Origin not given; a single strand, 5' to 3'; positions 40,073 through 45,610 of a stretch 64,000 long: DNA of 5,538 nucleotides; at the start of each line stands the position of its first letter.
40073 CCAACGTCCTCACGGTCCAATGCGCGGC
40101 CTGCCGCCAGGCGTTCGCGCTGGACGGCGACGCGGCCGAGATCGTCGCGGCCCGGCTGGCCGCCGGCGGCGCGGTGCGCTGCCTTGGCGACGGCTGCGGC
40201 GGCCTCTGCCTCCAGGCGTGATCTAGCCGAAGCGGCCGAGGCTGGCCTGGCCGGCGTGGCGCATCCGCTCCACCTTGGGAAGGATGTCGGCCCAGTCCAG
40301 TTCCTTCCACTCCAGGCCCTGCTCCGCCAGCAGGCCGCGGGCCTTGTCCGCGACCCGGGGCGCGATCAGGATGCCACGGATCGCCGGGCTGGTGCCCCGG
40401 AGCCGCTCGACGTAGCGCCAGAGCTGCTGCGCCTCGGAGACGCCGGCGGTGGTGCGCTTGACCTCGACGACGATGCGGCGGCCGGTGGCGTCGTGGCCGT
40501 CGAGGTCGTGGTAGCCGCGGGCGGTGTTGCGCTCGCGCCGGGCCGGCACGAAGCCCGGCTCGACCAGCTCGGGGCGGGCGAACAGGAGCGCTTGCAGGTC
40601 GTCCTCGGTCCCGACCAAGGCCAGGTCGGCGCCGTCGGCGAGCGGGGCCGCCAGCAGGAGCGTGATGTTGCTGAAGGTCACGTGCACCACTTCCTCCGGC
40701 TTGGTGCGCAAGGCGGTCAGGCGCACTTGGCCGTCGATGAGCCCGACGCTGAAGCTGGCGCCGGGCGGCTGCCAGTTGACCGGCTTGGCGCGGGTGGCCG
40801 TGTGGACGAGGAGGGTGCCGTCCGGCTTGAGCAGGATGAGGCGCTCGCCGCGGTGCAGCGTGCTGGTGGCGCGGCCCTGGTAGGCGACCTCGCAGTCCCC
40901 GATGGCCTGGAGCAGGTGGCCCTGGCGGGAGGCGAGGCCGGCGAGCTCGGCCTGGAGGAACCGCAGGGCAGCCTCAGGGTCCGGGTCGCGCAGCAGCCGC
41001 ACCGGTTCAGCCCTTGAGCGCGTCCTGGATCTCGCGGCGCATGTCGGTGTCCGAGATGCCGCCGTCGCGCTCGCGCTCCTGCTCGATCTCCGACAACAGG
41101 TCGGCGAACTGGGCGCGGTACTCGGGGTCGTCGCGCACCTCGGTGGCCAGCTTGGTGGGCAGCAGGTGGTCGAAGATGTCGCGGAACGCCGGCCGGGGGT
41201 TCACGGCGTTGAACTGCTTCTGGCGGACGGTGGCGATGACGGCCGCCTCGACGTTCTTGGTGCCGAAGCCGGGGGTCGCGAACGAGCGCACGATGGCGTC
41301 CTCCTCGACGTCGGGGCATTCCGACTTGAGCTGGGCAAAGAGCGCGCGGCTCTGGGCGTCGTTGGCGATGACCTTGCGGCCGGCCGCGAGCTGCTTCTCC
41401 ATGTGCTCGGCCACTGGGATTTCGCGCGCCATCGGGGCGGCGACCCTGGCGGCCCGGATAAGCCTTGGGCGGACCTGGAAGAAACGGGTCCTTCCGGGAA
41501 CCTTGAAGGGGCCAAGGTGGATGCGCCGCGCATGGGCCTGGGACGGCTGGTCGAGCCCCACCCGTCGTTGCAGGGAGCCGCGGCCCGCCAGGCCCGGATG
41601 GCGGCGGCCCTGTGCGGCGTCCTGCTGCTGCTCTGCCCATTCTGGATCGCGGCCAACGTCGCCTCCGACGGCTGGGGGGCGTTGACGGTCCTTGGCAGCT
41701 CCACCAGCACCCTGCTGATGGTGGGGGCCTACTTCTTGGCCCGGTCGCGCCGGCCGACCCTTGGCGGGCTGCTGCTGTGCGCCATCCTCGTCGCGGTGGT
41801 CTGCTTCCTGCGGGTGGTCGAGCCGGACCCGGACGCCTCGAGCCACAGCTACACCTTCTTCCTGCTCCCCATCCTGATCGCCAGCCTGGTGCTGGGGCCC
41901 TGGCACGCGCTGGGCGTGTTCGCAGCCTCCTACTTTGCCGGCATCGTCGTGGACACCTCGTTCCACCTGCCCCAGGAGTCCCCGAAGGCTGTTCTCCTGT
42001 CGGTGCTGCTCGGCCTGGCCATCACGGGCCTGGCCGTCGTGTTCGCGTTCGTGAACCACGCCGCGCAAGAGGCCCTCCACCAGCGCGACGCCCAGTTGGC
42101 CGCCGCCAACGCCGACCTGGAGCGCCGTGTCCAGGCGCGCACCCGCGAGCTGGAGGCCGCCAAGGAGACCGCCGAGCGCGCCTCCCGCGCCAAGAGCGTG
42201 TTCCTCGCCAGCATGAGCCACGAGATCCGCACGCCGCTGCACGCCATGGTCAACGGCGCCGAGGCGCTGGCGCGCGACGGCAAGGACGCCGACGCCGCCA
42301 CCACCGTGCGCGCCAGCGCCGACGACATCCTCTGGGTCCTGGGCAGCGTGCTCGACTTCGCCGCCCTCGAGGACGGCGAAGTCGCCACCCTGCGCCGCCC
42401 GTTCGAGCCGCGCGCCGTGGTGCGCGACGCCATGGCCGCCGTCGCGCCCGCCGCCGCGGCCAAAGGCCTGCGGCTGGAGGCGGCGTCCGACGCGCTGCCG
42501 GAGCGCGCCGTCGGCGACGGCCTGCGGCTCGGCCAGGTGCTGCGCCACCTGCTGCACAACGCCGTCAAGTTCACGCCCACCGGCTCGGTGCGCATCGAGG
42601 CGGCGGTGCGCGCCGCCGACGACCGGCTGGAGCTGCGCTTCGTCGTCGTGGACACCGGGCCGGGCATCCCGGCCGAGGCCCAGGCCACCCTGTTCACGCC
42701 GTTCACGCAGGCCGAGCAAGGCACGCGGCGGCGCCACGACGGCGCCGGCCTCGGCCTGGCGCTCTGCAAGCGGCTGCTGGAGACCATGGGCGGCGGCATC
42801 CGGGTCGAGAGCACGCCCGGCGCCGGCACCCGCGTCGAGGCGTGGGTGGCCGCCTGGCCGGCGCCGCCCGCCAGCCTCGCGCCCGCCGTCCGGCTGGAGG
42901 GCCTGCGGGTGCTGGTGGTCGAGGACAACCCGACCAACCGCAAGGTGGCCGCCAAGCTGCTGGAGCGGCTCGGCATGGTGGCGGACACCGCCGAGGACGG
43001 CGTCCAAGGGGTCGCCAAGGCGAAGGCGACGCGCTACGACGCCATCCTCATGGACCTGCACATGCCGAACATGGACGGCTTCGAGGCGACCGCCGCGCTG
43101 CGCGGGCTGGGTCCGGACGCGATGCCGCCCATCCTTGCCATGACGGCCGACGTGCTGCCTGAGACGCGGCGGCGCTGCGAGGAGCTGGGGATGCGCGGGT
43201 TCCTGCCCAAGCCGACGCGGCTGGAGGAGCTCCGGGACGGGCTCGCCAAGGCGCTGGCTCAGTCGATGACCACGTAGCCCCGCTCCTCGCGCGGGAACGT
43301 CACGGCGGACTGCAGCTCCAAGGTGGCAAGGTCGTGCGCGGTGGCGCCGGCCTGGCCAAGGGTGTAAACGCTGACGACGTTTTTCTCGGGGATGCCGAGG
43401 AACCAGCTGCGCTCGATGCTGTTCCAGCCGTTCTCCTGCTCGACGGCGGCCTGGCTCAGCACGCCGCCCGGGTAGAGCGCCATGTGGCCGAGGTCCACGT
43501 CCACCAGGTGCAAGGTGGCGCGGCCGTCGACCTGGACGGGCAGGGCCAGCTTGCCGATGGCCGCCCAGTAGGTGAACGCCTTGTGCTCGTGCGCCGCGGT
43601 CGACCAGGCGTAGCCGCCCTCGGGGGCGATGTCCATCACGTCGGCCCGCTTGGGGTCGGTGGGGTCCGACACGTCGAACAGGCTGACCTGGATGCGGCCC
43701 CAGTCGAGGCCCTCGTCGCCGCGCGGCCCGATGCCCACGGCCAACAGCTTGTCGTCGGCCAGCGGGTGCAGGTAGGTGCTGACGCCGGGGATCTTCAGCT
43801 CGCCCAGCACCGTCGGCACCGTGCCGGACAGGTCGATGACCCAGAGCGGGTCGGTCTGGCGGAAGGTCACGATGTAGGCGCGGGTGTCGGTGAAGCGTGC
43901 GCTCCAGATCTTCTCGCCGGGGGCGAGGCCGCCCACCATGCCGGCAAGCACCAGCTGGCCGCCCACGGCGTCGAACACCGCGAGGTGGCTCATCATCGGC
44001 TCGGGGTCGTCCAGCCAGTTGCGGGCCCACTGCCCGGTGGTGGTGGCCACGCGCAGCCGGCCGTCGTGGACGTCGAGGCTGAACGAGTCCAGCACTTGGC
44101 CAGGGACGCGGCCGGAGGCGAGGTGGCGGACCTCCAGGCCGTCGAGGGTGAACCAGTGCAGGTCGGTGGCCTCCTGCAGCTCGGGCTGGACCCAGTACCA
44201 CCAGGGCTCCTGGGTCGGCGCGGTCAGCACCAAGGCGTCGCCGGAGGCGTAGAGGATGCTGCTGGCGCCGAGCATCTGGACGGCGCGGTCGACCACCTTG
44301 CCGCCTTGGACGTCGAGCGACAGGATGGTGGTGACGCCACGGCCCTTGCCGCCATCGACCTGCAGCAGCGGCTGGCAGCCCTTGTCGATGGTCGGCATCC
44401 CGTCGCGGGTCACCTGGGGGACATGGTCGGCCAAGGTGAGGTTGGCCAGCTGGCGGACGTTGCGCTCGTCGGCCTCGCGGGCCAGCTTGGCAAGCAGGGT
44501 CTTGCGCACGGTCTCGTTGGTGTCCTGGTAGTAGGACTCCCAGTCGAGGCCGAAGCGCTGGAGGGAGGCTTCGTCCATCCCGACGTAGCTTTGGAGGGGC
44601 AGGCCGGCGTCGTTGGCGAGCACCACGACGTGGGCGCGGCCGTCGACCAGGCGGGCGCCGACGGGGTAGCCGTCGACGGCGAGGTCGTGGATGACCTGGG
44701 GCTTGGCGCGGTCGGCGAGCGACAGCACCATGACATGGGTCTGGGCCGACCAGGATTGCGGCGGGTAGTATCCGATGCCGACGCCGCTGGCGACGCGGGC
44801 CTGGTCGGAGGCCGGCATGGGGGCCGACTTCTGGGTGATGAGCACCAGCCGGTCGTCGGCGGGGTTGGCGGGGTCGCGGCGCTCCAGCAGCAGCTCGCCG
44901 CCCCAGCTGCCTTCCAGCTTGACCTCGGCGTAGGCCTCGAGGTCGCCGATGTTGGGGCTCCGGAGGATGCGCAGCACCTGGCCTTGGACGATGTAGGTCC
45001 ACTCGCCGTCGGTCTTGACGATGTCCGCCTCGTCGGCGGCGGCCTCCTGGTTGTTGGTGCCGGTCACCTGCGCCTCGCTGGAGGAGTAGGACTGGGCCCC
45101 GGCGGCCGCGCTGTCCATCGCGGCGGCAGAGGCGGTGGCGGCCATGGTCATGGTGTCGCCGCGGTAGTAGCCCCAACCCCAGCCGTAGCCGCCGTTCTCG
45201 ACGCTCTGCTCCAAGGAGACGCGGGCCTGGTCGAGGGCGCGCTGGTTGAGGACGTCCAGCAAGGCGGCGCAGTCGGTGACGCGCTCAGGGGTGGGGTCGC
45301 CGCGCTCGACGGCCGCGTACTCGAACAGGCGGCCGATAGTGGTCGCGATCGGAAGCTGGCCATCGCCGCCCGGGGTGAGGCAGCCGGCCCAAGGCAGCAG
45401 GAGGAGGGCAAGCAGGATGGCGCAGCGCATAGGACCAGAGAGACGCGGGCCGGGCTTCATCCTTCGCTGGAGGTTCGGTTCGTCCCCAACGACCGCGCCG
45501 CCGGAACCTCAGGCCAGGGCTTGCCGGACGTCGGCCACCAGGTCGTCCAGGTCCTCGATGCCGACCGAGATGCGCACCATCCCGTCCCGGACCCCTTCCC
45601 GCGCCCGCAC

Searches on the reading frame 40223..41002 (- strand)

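Call 43: search_protein_families(library=pfam, proteins=[window:40223-41002:-], max_evalue=0.00001)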
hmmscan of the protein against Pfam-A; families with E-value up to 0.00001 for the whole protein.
window:40223-41002:- (259 aa): 2 families
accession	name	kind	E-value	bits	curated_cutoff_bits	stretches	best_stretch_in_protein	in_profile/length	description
PF01939.22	NucS_C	-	1.9e-24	86.4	24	1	133-236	2-107/124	Endonuclease NucS C-terminal domain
PF21003.3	NucS_N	-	3e-23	82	23.9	1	34-115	8-89/100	Endonuclease NucS N-terminal PH-like domain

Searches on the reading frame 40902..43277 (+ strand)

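Call 43: search_protein_families(library=pfam, proteins=[window:40902-43277:+], max_evalue=0.00001)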
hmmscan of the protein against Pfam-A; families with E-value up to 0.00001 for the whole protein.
window:40902-43277:+ (791 aa): 3 families
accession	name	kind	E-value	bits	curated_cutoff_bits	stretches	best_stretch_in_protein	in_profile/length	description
PF02518.31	HATPase_c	-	1.1e-26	93.9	26.4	1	538-649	1-107/111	Histidine kinase-, DNA gyrase B-, and HSP90-like ATPase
PF00072.30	Response_reg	-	7.9e-25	87.6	30.2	1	670-779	1-108/111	Response regulator receiver domain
PF00512.31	HisKA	-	2.9e-10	40.5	26.9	1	431-492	2-66/66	His Kinase A (phospho-acceptor) domain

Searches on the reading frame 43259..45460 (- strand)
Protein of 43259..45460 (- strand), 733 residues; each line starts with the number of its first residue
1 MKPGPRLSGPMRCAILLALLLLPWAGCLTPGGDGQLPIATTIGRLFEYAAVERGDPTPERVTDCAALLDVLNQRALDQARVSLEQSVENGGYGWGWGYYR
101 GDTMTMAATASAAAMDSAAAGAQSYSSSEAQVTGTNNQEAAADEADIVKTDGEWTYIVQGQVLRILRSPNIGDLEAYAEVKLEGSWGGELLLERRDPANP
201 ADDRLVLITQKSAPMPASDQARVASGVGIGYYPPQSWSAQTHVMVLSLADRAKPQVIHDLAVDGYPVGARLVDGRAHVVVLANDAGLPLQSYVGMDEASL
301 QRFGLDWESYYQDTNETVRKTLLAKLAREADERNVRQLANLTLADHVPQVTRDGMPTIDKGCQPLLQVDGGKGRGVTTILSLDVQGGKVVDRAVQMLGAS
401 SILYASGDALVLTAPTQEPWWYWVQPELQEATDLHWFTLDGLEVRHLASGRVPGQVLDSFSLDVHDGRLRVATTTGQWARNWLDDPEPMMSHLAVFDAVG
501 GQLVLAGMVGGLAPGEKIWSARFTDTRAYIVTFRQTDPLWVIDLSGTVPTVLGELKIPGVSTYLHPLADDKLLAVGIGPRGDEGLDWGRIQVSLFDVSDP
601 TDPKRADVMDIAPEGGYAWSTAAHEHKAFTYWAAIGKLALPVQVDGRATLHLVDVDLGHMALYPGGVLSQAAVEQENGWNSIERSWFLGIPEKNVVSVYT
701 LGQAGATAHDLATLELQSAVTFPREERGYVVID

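Call 43: search_protein_families(library=pfam, proteins=[window:43259-45460:-], max_evalue=0.00001)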
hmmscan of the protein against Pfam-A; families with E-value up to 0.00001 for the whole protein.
window:43259-45460:- (733 aa): 1 family
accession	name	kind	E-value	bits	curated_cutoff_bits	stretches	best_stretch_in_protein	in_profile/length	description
PF09826.15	Beta_propel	-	1.3e-95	321.6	22.4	1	133-711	2-492/495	Beta propeller domain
